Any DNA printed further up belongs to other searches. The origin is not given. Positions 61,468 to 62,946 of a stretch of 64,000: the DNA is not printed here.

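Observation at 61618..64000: Truncated hypF (Kae1-like domain only) next to hypC-hypD, preceded by a pdaD-agmatinase polyamine pair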

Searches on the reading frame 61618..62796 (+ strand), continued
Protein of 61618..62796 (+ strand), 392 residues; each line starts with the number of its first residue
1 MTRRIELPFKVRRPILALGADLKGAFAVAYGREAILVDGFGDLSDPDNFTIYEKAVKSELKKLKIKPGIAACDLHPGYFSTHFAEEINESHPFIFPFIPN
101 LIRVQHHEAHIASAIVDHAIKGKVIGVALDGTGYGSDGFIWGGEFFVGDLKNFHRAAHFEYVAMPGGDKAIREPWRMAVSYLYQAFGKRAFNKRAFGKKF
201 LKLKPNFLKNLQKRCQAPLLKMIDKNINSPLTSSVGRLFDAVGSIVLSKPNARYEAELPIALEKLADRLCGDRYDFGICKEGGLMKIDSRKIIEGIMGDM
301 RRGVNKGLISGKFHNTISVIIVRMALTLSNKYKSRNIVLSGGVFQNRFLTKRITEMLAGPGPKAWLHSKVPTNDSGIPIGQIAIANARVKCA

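Call 30: find_encoding_contigs(protein=P0044, flank=10000, max_places=1)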
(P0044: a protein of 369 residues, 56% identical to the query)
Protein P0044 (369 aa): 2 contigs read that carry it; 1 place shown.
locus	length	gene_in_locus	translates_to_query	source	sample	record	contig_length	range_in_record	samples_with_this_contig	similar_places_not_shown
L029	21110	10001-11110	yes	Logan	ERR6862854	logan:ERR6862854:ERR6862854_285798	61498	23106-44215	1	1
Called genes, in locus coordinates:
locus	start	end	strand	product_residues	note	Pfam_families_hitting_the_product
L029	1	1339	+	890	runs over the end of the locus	PF06165:GH94_b-supersand, PF17167:Glyco_hydro_94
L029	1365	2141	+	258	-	-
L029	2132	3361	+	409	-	PF00480:ROK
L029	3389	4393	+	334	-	PF01435:Peptidase_M48, PF13202:EF-hand_5 (faint)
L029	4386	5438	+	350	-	-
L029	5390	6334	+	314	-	PF00491:Arginase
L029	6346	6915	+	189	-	PF01862:PvlArgDC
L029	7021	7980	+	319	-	PF00365:PFK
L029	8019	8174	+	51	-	PF11154:DUF2934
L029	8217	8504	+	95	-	-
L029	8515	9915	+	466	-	PF12913:SH3_6 (weak), PF00877:NLPC_P60 (weak)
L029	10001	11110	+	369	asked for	PF17788:HypF_C, PF22521:HypF_C_2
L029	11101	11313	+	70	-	PF01455:HupF_HypC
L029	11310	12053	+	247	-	PF02535:Zip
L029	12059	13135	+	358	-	PF01924:HypD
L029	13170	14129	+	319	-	PF00586:AIRS, PF02769:AIRS_C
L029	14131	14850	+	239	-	PF27030:AbpE_bact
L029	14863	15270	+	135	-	PF09383:NIL, PF00037:Fer4, PF12837:Fer4_6 (weak), PF13237:Fer4_10, PF14697:Fer4_21, PF12838:Fer4_7, PF13187:Fer4_9, PF00037:Fer4 (weak), +4 more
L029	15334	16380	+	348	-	PF13534:Fer4_17 (faint), PF13187:Fer4_9 (faint), PF13746:Fer4_18 (faint), PF13237:Fer4_10 (faint), PF14697:Fer4_21 (faint), PF00037:Fer4 (faint), PF13183:Fer4_8 (weak), PF17179:Fer4_22, +1 more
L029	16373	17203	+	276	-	PF00970:FAD_binding_6, PF00175:NAD_binding_1, PF10418:DHODB_Fe-S_bind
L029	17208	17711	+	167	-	PF12838:Fer4_7 (faint), PF13247:Fer4_11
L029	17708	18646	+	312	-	PF00146:NADHdh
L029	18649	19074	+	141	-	PF01058:Oxidored_q6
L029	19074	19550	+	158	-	PF00329:Complex1_30kDa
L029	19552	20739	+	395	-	PF00374:NiFeSe_Hases, PF00346:Complex1_49kDa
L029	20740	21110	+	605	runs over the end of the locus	PF00361:Proton_antipo_M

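Call 31: find_encoding_contigs(protein=P0034, flank=10000, max_places=1)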
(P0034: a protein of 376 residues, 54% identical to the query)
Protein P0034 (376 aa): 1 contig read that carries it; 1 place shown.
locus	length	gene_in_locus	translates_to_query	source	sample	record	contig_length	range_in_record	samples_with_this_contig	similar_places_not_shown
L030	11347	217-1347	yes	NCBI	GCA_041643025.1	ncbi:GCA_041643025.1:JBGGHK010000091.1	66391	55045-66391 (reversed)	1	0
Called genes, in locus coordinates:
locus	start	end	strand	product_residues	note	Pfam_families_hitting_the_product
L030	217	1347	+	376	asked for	PF17788:HypF_C, PF22521:HypF_C_2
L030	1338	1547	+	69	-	PF01455:HupF_HypC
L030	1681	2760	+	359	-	PF01924:HypD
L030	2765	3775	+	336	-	PF00586:AIRS, PF02769:AIRS_C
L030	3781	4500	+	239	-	PF27030:AbpE_bact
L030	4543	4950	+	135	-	PF09383:NIL, PF00037:Fer4, PF12837:Fer4_6 (weak), PF13237:Fer4_10, PF14697:Fer4_21, PF12838:Fer4_7, PF13187:Fer4_9, PF00037:Fer4 (weak), +5 more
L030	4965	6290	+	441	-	PF04932:Wzy_C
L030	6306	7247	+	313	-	PF00535:Glycos_transf_2, PF10111:Glyco_tranf_2_2, PF13641:Glyco_tranf_2_3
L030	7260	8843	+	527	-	PF13231:PMT_2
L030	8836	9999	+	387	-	PF13439:Glyco_transf_4, PF00534:Glycos_transf_1, PF13692:Glyco_trans_1_4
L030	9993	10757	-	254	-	PF00535:Glycos_transf_2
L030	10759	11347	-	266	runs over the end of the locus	PF01209:Ubie_methyltran (faint), PF13489:Methyltransf_23, PF13847:Methyltransf_31, PF08241:Methyltransf_11, PF08242:Methyltransf_12, PF13649:Methyltransf_25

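Call 33: search_protein_families(library=pfam, proteins=[L027:13422-14138:+, L027:14161-14565:+, L027:3471-4565:+, L028:15031-16077:+, L028:19697-20881:+, L028:17853-18794:+], max_evalue=0.001)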
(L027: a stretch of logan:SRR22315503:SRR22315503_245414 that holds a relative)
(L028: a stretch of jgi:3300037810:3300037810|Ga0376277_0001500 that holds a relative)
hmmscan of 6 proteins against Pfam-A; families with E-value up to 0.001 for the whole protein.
L027:13422-14138:+ (239 aa): 0 families

L027:14161-14565:+ (135 aa): 16 families
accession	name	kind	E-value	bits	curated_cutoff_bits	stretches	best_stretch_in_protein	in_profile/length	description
PF00037.32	Fer4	-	6.2e-17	61.1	21.1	2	79-100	2-23/24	4Fe-4S binding domain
PF12838.12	Fer4_7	-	1.2e-16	61.3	27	2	84-129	1-51/52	4Fe-4S dicluster domain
PF09383.16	NIL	-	1.5e-15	57.3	24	1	5-71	2-71/73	NIL domain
PF12837.12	Fer4_6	-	5.4e-14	51.8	25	2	78-100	2-24/24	4Fe-4S binding domain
PF12797.12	Fer4_2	-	3.3e-12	45.9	24.5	2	78-97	3-22/22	4Fe-4S binding domain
PF13187.11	Fer4_9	-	4.2e-12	46.3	27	2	84-130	1-51/52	4Fe-4S dicluster domain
PF13237.11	Fer4_10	-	3.5e-11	43.3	25.5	1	78-127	2-53/53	4Fe-4S dicluster domain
PF14697.11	Fer4_21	-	6.9e-10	39.4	35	1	81-128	4-53/59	4Fe-4S dicluster domain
PF12800.12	Fer4_4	-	1.2e-08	35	24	1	83-98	2-17/17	4Fe-4S binding domain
PF13183.11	Fer4_8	-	9.7e-08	32.9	27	1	78-98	47-67/68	4Fe-4S dicluster domain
PF13484.11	Fer4_16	-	1.6e-07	32.4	30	1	84-103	1-20/66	4Fe-4S double cluster binding domain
PF12798.12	Fer4_3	-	6.8e-06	27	27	1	85-99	1-15/15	4Fe-4S binding domain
PF13459.11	Fer4_15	-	6e-05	24.1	22.4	0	109-127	1-19/66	4Fe-4S single cluster domain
PF13247.11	Fer4_11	-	0.00013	22.6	26.2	1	83-130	8-58/100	4Fe-4S dicluster domain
PF13746.11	Fer4_18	-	0.00014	22.4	27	1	78-126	54-95/114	4Fe-4S dicluster domain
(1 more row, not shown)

L027:3471-4565:+ (365 aa): 2 families
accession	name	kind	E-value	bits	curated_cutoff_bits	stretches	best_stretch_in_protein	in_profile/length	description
PF01300.24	Sua5_yciO_yrdC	-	1.1e-48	165.6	25.1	1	27-193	2-178/178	Telomere recombination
PF01451.26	LMWPc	-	5.9e-30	104.8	23.2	1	217-360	1-142/144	Low molecular weight phosphotyrosine protein phosphatase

L028:15031-16077:+ (349 aa): 11 families
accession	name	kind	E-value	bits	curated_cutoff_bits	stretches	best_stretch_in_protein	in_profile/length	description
PF17179.9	Fer4_22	-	1.1e-30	106.7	27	1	236-329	1-95/95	4Fe-4S dicluster domain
PF13187.11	Fer4_9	-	3.2e-08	33.9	27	1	303-328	34-50/52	4Fe-4S dicluster domain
PF00037.32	Fer4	-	5.9e-08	32.7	21.1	1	312-328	5-21/24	4Fe-4S binding domain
PF13183.11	Fer4_8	-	1.4e-07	32.3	27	1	234-329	2-68/68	4Fe-4S dicluster domain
PF13746.11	Fer4_18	-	3e-06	27.8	27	0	313-335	59-81/114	4Fe-4S dicluster domain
PF12797.12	Fer4_2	-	7e-06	26.1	24.5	1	310-326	5-21/22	4Fe-4S binding domain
PF13237.11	Fer4_10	-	1e-05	25.8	25.5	1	234-326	6-53/53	4Fe-4S dicluster domain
PF13484.11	Fer4_16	-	2.8e-05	25.2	30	0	315-328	2-15/66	4Fe-4S double cluster binding domain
PF14697.11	Fer4_21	-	5.1e-05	23.8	35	0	314-326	40-52/59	4Fe-4S dicluster domain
PF13534.11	Fer4_17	-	5.9e-05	24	22.2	0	310-330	41-61/61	4Fe-4S dicluster domain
PF12838.12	Fer4_7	-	0.00021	22.1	27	0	236-328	1-51/52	4Fe-4S dicluster domain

L028:19697-20881:+ (395 aa): 2 families
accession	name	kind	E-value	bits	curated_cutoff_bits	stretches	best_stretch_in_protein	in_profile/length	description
PF00346.24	Complex1_49kDa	-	1.6e-72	244.3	24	2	119-287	2-170/271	Respiratory-chain NADH dehydrogenase, 49 Kd subunit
PF00374.24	NiFeSe_Hases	-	9.8e-18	64.8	25.8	1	43-111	1-69/508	Nickel-dependent hydrogenase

L028:17853-18794:+ (314 aa): 2 families
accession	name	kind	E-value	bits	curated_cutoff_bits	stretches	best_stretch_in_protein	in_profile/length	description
PF00146.26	NADHdh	-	8.7e-63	212.9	27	1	20-306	9-293/298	NADH dehydrogenase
PF04610.19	TrbL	-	8.5e-05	22.9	25.9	1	229-279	122-172/215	TrbL/VirB6 plasmid conjugal transfer protein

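Call 35: search_solved_structures(query=window:61618-62793:+, max_evalue=0.001, show_alignments=2)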
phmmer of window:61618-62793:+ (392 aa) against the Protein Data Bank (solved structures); distinct sequences matched with E-value up to 0.001: 4.
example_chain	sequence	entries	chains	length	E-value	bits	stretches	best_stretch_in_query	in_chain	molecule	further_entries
3vth_A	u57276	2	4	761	3.7e-66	226.8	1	7-387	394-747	Hydrogenase maturation factor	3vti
4g9i_A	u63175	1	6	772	5.1e-39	137.4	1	5-384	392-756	Hydrogenase maturation protein HypF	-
3tsp_A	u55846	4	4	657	2.6e-35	125.2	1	9-388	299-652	Transcriptional regulatory protein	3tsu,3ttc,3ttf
3tsq_A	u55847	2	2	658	2.6e-35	125.2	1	9-388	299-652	Transcriptional regulatory protein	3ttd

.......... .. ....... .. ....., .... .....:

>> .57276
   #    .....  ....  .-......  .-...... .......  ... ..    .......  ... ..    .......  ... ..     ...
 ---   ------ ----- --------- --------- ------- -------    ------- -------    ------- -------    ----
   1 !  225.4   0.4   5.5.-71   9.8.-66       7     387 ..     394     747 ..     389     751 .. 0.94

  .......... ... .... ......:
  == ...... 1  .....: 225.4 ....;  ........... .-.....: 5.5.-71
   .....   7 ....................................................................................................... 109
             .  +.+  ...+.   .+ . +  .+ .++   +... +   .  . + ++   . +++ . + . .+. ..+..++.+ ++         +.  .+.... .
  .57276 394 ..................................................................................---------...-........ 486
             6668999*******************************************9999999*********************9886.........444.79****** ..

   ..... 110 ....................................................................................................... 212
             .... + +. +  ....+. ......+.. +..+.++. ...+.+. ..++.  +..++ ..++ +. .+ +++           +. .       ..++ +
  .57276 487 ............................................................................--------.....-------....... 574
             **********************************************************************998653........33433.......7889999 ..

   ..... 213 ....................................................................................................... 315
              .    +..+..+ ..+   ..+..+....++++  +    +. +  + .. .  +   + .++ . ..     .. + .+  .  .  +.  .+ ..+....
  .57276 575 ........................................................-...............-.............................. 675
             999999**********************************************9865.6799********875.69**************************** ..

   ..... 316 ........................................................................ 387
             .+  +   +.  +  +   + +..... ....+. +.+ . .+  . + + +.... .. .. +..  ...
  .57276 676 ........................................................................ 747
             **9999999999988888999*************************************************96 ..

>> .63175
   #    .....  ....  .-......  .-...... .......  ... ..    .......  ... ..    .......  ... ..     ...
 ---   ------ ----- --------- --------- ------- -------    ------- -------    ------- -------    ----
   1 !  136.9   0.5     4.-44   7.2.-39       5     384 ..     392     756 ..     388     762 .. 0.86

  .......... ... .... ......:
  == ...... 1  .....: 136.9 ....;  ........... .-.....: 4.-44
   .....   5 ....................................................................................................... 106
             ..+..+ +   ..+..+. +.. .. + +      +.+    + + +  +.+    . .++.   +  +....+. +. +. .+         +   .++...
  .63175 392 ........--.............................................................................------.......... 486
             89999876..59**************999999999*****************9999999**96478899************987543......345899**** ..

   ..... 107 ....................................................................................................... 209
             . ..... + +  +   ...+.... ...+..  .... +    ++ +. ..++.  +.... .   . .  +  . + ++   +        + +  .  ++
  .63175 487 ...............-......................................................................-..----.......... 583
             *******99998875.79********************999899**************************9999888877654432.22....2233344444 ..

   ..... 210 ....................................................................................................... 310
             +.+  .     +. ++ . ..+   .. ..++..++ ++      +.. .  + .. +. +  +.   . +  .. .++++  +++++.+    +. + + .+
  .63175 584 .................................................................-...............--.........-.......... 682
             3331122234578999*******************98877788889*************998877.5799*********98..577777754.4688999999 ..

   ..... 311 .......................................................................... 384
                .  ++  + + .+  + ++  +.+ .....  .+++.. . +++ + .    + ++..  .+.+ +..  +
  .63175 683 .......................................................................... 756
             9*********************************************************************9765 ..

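Call 41: search_protein_representatives(protein=window:61618-62793:+)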
Query: 392 residues. Proteins with E-value up to 0.001 (for the whole library): 10100; up to 1e-10: 6799; up to 1e-30: 2969. The best 150 are listed.
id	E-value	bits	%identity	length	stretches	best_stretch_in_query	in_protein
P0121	1.6e-112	392.6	50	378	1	4-387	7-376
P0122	1.8e-102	359.6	49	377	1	1-385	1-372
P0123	1.9e-102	359.5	53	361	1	4-389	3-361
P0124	1.8e-95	336.5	59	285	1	16-315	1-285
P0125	5.3e-94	331.7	48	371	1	6-386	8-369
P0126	1.5e-88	313.8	45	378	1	4-387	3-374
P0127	4.1e-88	312.3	47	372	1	12-387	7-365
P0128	8.1e-87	308.0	63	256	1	2-254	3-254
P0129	3.1e-85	302.8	44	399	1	5-386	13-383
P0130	5.7e-85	301.9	45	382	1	5-388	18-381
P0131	4.3e-84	299.0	44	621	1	4-388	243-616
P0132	2.0e-82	293.6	47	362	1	1-389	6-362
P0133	9.3e-82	291.4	45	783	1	5-389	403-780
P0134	9.3e-82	291.4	43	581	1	13-386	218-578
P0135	2.3e-81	290.1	42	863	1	14-390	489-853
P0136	2.5e-81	290.0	44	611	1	7-390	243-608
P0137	4.3e-81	289.2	44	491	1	8-390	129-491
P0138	4.0e-80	286.0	44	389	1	13-389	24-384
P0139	9.5e-80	284.7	43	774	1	5-392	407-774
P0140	2.0e-79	283.7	42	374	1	7-384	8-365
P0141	2.6e-79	283.3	41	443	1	6-389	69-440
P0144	1.3e-77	277.7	43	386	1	3-389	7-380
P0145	9.3e-77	274.9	45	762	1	5-391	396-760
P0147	3.1e-76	273.2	45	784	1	15-385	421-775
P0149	2.5e-75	270.2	40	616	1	9-390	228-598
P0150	3.5e-75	269.7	41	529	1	7-386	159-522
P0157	2.2e-73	263.8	42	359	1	14-386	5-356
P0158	2.6e-73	263.5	45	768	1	6-384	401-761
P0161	5.3e-73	262.5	42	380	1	3-386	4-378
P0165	9.1e-73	261.8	42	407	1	5-385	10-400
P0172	5.8e-72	259.1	42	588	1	7-386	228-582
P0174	1.2e-71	258.0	41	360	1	10-385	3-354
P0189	4.0e-70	253.0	42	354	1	13-386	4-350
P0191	5.6e-70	252.6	40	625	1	5-389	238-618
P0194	9.2e-70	251.9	42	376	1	9-388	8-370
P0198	1.3e-69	251.3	42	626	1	5-387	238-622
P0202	5.4e-69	249.3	40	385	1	4-388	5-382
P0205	1.5e-68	247.8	43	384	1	14-387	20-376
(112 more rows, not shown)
